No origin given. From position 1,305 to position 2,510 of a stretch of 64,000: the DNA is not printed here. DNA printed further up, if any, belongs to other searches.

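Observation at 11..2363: Paired radical SAM maturases (HxsB/HxsC-like) at the window edge; precursor genes probably just upstream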

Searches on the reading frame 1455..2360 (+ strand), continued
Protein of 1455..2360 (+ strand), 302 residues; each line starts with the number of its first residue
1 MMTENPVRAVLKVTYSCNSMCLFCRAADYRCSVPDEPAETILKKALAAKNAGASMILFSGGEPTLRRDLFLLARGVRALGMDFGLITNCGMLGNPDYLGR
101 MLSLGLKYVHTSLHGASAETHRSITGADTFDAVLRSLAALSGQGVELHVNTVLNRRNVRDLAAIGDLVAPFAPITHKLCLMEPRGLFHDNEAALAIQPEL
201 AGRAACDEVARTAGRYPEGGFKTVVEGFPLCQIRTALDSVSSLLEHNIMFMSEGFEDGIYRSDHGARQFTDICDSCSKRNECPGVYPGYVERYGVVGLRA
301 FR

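Call 12: search_protein_families(library=pfam, proteins=[L001:7670-8194:+, L001:8240-8452:+, L001:8452-9933:+], max_evalue=1)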
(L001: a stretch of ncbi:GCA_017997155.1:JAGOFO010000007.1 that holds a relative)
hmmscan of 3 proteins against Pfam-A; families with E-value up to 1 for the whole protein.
L001:7670-8194:+ (175 aa): 1 family
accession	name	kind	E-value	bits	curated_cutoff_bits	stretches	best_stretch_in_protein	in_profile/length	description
PF07704.17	PSK_trans_fac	-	0.13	13.6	28.3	1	71-98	16-43/82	Rv0623-like transcription factor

L001:8240-8452:+ (71 aa): 0 families

L001:8452-9933:+ (494 aa): 3 families
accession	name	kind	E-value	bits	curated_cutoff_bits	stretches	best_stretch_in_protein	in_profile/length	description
PF04055.27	Radical_SAM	-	3.1e-12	47.4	29.5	1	90-208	1-117/166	Radical SAM superfamily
PF13353.11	Fer4_12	-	6.2e-07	30.2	22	1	89-198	8-114/137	4Fe-4S single cluster domain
PF13186.11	SPASM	-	0.0022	18.7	21.5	1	348-417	1-66/67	Iron-sulfur cluster-binding domain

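Call 17: find_encoding_contigs(protein=P0017, flank=8000, max_places=2)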
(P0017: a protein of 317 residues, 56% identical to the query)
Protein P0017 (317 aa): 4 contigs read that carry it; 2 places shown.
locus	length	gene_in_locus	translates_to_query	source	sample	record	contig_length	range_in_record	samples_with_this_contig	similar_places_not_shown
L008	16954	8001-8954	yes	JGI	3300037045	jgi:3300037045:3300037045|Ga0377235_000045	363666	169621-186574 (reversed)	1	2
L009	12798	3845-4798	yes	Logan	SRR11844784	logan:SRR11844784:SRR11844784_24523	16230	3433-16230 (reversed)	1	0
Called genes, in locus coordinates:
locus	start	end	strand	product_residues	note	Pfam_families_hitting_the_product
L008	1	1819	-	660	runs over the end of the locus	PF00005:ABC_tran, PF02463:SMC_N (faint), PF13191:AAA_16 (faint), PF13555:AAA_29 (faint), PF00004:AAA (faint), PF12848:ABC_tran_Xtn, PF00005:ABC_tran, PF16326:ABC_tran_CTD, +2 more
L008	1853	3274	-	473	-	PF00072:Response_reg, PF08668:HDOD (weak), PF13487:HD_5, PF01966:HD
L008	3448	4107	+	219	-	PF00834:Ribul_P_3_epim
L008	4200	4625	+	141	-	-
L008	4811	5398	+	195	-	PF13189:Cytidylate_kin2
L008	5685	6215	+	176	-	PF27806:HxsD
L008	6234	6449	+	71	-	-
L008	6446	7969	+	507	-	PF13353:Fer4_12, PF04055:Radical_SAM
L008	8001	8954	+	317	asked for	PF04055:Radical_SAM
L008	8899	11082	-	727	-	PF18884:TSP3_bac (weak)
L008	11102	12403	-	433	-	PF03349:Toluene_X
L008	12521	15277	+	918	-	PF09136:Glucodextran_B (weak)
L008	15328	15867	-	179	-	PF04542:Sigma70_r2, PF08281:Sigma70_r4_2 (weak), PF04545:Sigma70_r4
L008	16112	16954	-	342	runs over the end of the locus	PF02322:Cyt_bd_oxida_II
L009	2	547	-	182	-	?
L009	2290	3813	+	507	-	PF13353:Fer4_12, PF04055:Radical_SAM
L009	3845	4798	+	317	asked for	PF04055:Radical_SAM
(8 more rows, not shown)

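Call 18: find_encoding_contigs(protein=P0053, flank=8000, max_places=2)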
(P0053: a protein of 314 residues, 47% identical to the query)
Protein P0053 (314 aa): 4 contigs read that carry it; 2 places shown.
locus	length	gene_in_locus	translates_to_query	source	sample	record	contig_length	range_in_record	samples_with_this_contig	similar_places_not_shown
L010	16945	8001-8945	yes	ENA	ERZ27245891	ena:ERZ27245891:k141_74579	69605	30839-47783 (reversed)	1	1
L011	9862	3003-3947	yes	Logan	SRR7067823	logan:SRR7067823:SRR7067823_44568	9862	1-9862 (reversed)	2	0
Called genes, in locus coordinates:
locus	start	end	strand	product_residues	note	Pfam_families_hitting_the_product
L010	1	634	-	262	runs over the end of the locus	PF00142:Fer4_NifH (faint), PF01656:CbiA, PF06564:CBP_BcsQ (faint), PF09140:MipZ (faint), PF10609:ParA, PF13614:AAA_31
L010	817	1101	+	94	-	PF03319:EutN_CcmL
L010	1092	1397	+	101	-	PF03319:EutN_CcmL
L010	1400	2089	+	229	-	PF00596:Aldolase_II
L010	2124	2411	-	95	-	-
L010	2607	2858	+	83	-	PF09723:Zn_ribbon_8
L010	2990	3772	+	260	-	PF04250:DUF429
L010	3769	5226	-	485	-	PF01139:RtcB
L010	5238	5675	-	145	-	PF01951:Archease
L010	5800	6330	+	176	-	PF27806:HxsD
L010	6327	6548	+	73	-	-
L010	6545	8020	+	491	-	PF04055:Radical_SAM, PF13353:Fer4_12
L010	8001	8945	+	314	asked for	PF04055:Radical_SAM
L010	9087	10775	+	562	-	PF06418:CTP_synth_N, PF00117:GATase, PF07722:Peptidase_C26 (faint)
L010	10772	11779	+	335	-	-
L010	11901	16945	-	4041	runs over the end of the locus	-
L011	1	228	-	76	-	?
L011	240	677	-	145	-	PF01951:Archease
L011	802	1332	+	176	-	PF27806:HxsD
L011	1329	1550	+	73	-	-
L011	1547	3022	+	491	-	PF04055:Radical_SAM, PF13353:Fer4_12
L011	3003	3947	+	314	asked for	PF04055:Radical_SAM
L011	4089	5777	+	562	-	PF06418:CTP_synth_N, PF00117:GATase, PF07722:Peptidase_C26 (faint)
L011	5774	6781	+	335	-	-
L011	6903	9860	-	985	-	?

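Call 24: search_dna_similar(query=L001:8452-9933:+, collection=plasmids, mode=protein, max_rows=15)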
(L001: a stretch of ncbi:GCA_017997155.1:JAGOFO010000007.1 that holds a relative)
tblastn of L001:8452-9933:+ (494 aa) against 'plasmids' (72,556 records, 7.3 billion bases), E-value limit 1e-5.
Records with a match: 560; places in all: 574; records where one place covers at least 80% of the query: 398.
Best place of each record, by identity: <60% 560.
By first word of the organism name: Klebsiella 319; Bacillus 38; Rhizobium 34; Agrobacterium 26; Leisingera 14; Escherichia 13; Clostridium 13; Sinorhizobium 11; Paracoccus 10; Mesorhizobium 5; and 47 more.
By predicted mobility (MOB-suite, as given by PLSDB): conjugative 360; non-mobilizable 179; mobilizable 21.
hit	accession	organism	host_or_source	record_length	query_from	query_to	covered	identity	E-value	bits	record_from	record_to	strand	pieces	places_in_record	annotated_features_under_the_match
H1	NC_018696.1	Paraburkholderia phenoliruptrix BR3459a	Mimosa flocculosa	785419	16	476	93%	37.6%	9e-97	327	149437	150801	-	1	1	hxsB: His-Xaa-Ser system radical SAM maturase HxsB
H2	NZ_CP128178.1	Sphingobium baderi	mixed culture,activated sludge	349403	20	478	93%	37.7%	5e-97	328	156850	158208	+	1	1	hxsB: His-Xaa-Ser system radical SAM maturase HxsB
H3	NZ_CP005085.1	Sphingobium sp. TKS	-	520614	20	478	93%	37.7%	1e-96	327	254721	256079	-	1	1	hxsB: His-Xaa-Ser system radical SAM maturase HxsB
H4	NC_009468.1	Acidiphilium cryptum JF-5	-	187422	10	476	95%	37.0%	4e-94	320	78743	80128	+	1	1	hxsB: His-Xaa-Ser system radical SAM maturase HxsB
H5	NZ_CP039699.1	Novosphingobium sp. EMRT-2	cell,freshwater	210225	11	475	94%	37.1%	5e-100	337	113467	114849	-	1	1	hxsB: His-Xaa-Ser system radical SAM maturase HxsB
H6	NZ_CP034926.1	Roseomonas mucosa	Homo sapiens,tissue sample,Clinical, ...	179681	10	475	94%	36.7%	2e-88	303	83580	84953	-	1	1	hxsB: His-Xaa-Ser system radical SAM maturase HxsB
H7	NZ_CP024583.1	Roseomonas sp. FDAARGOS_362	Homo sapiens,peripheral Blood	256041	10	475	94%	36.7%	2e-88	303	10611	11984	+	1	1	hxsB: His-Xaa-Ser system radical SAM maturase HxsB | hypothetical protein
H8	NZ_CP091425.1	Methylobacter sp. YRD-M1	isolate,wetland soil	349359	11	476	94%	36.5%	3e-95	323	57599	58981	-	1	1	hxsB: His-Xaa-Ser system radical SAM maturase HxsB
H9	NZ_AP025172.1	Cupriavidus sp. P-10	-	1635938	2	476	96%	35.4%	4e-97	328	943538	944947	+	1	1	none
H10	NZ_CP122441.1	Mesorhizobium sp. WSM4875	Cicer arietinum kabuli,cell culture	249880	10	490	97%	34.9%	6e-90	307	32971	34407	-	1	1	hxsB: His-Xaa-Ser system radical SAM maturase HxsB | hxsC: His-Xaa-Ser system radical SAM maturase HxsC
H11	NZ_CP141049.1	Microvirga lotononidis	-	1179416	20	477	93%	36.5%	3e-98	332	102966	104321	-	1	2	none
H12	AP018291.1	Calothrix sp. NIES-4105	-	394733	3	476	96%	34.9%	4e-93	317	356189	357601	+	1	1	radical SAM domain-containing protein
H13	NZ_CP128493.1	Novosphingobium resinovorum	pure cell culture,soil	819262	17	478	94%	35.3%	1e-90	310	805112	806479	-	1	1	hxsB: His-Xaa-Ser system radical SAM maturase HxsB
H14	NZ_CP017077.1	Novosphingobium resinovorum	single cell,soil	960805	17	478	94%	35.3%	6e-91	310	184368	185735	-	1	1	hxsB: His-Xaa-Ser system radical SAM maturase HxsB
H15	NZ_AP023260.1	Mesorhizobium sp. L-2-11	Lotus japonicus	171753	17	476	93%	34.6%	2e-85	294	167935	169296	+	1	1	hxsB: His-Xaa-Ser system radical SAM maturase HxsB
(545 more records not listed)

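Call 25: get_annotated_region(hit=H5, flank=4000)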
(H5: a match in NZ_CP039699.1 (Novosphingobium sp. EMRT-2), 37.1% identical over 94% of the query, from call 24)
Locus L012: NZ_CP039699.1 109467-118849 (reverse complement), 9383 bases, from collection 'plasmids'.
description: Novosphingobium sp. EMRT-2 plasmid pABRDHK234, complete sequence
organism: Novosphingobium sp. EMRT-2 (NCBI taxid 2571749)
taxonomy: Bacteria; Pseudomonadota; Alphaproteobacteria; Sphingomonadales; Sphingomonadaceae; Novosphingobium; Novosphingobium sp. EMRT-2
host: -; source: cell,freshwater; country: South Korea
typing (MOB-suite, as given by PLSDB): non-mobilizable
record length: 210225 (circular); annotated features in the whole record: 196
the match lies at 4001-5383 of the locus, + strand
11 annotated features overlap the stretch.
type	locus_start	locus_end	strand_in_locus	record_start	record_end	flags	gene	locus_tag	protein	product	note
CDS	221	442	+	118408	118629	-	-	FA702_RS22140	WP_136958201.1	hypothetical protein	-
CDS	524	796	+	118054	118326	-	-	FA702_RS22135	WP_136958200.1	DUF3761 domain-containing protein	-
CDS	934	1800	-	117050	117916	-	-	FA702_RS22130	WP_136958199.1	hypothetical protein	-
CDS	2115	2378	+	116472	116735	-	-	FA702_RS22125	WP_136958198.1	GlsB/YeaQ/YmgE family stress response membrane protein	-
CDS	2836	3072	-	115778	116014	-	-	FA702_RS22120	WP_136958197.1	hypothetical protein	-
CDS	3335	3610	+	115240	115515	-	-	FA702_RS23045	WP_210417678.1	hypothetical protein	-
CDS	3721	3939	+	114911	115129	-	-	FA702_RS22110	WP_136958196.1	hypothetical protein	-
CDS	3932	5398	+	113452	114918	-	hxsB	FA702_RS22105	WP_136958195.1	His-Xaa-Ser system radical SAM maturase HxsB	-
CDS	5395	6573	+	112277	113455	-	hxsC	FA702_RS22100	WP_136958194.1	His-Xaa-Ser system radical SAM maturase HxsC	-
CDS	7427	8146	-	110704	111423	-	-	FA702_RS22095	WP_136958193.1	Fe-Mn family superoxide dismutase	GO:0006801 - superoxide metabolic process [Evidence IEA]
CDS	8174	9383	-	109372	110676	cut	chrA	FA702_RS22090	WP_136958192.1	chromate efflux transporter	GO:0015703 - chromate transport [Evidence IEA]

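Call 26: get_annotated_region(hit=H1, flank=4000)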
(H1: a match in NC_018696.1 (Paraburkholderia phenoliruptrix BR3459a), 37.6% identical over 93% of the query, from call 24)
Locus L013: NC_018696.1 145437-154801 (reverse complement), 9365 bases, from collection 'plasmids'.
description: Paraburkholderia phenoliruptrix BR3459a plasmid pSYMBR3459, complete sequence
organism: Paraburkholderia phenoliruptrix BR3459a (NCBI taxid 1229205)
taxonomy: Bacteria; Pseudomonadota; Betaproteobacteria; Burkholderiales; Burkholderiaceae; Paraburkholderia; Paraburkholderia phenoliruptrix; Paraburkholderia phenoliruptrix BR3459a
host: -; source: Mimosa flocculosa; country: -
typing (MOB-suite, as given by PLSDB): conjugative; relaxase MOBP; mating-pair formation MPF_T
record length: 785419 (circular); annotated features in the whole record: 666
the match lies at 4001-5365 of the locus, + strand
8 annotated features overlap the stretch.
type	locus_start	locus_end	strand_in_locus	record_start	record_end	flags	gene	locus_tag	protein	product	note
CDS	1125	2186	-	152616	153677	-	-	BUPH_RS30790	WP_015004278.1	IS630 family transposase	-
CDS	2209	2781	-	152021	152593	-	-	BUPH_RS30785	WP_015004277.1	hypothetical protein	-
CDS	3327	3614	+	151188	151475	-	hxsA2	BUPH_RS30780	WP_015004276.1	His-Xaa-Ser repeat protein HxsA2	-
CDS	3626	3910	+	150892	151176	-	hxsD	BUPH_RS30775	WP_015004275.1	His-Xaa-Ser system protein HxsD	-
CDS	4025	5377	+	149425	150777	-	hxsB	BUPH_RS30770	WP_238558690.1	His-Xaa-Ser system radical SAM maturase HxsB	-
CDS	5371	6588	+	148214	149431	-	hxsC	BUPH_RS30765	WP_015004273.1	His-Xaa-Ser system radical SAM maturase HxsC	-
CDS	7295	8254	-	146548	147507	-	-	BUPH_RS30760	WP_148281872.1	HNH endonuclease signature motif containing protein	-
CDS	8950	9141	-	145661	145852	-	-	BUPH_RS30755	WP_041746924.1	hypothetical protein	-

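Call 29: find_related_loci(query=A1, collection=genome_contigs, flank=6000)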
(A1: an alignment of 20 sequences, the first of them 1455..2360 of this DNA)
Query A1 (302 aa) in genome_contigs; peptide patterns used: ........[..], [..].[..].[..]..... (x = any residue, [..] = any of these).
599 stretches matched a pattern (row limit reached: there are more); 522 encode a relative of the query (tblastn E <= 1e-3); the best 80 are kept; 80 distinct loci.
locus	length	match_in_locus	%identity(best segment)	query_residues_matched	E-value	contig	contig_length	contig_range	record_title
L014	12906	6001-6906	95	1-302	0e+0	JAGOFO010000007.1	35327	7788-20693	Myxococcota bacterium isolate Go_SlDig_bin_368 Go_SlDig_3173_length_35327_cov_10.082415, whole genome shotgun sequence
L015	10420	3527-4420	75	5-302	6e-147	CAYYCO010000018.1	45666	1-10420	MAG TPA_asm: uncultured Anaeromyxobacteraceae bacterium isolate SRP220891_co2_374 genome assembly, contig: NODE_1141_len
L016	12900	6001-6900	70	3-302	4e-142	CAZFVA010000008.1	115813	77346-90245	MAG TPA_asm: uncultured Anaeromyxobacteraceae bacterium isolate SRP272421_co1_546 genome assembly, contig: NODE_141_leng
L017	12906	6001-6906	60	1-302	2e-115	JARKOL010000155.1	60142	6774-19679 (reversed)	MAG: Myxococcota bacterium isolate D137_maxbin.042_sub k141_290000, whole genome shotgun sequence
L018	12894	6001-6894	57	5-302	2e-108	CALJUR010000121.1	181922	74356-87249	MAG TPA_asm: uncultured Myxococcales bacterium isolate SRR6007444_bin.12_CONCOCT_v1.1_MAG genome assembly, contig: ERZ72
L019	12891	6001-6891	54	7-302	6e-103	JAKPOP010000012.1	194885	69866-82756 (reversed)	MAG: Deltaproteobacteria bacterium isolate JPNA_maxbin.075 k141_129774, whole genome shotgun sequence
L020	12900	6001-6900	55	5-302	1e-100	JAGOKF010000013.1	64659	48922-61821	Myxococcota bacterium isolate Go_SlDig_bin_299 Go_SlDig_1071_length_64659_cov_7.837584, whole genome shotgun sequence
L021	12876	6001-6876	52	6-302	8e-100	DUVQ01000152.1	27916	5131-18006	MAG TPA_asm: Oligoflexales bacterium isolate AS08sgBPME_423 248084_AS08, whole genome shotgun sequence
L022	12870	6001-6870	56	6-301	1e-99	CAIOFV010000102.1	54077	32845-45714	MAG: uncultured Myxococcales bacterium isolate MJ-time_bin-5834 genome assembly, contig: bin-5834:102/173, whole genome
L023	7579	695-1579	52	4-299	4e-90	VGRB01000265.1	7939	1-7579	MAG: Deltaproteobacteria bacterium isolate K_DeepCast_100m_m1_326 K_DeepCast_100m_m1_326_Ga0194127_10013744, whole genom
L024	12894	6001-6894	55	5-302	9e-103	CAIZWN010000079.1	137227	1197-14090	MAG: uncultured Myxococcales bacterium isolate Loc080925-8-8m_bin-466 genome assembly, contig: bin-466:79/84, whole geno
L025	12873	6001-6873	43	8-301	8e-74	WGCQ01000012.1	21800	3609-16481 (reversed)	MAG: Deltaproteobacteria bacterium isolate S145_11 k151_111397, whole genome shotgun sequence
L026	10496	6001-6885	53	6-302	3e-88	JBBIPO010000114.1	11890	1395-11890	MAG: Deltaproteobacteria bacterium isolate TCF170221_bin_304 NODE_5587_length_11890_cov_7.619856, whole genome shotgun s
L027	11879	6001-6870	36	8-302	2e-48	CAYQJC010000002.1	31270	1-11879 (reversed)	MAG TPA_asm: uncultured Candidatus Saccharibacteria bacterium isolate binchicken_co6_497 genome assembly, contig: NODE_1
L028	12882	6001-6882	37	7-302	6e-48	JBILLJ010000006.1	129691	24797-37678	MAG: Sandaracinaceae bacterium isolate ME2017-07-27_3300044645_group7_bin65 Rohwer_bin1493_scaffold_45_c1, whole genome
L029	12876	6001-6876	30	8-302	2e-45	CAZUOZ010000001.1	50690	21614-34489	MAG TPA_asm: Candidatus Woesearchaeota archaeon isolate SRP192927_co10_255 genome assembly, contig: NODE_277_length_5069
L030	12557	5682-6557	30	8-302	7e-45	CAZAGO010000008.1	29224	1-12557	MAG TPA_asm: Candidatus Woesearchaeota archaeon isolate SRP239243_co2_438 genome assembly, contig: NODE_2365_length_2922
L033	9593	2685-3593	49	6-302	3e-84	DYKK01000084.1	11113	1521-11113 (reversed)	MAG TPA_asm: Anaeromyxobacter dehalogenans isolate SulCav_AS07-7_70_20 SulCav_AS07_7_5752_length_11113_cov_10_501809, wh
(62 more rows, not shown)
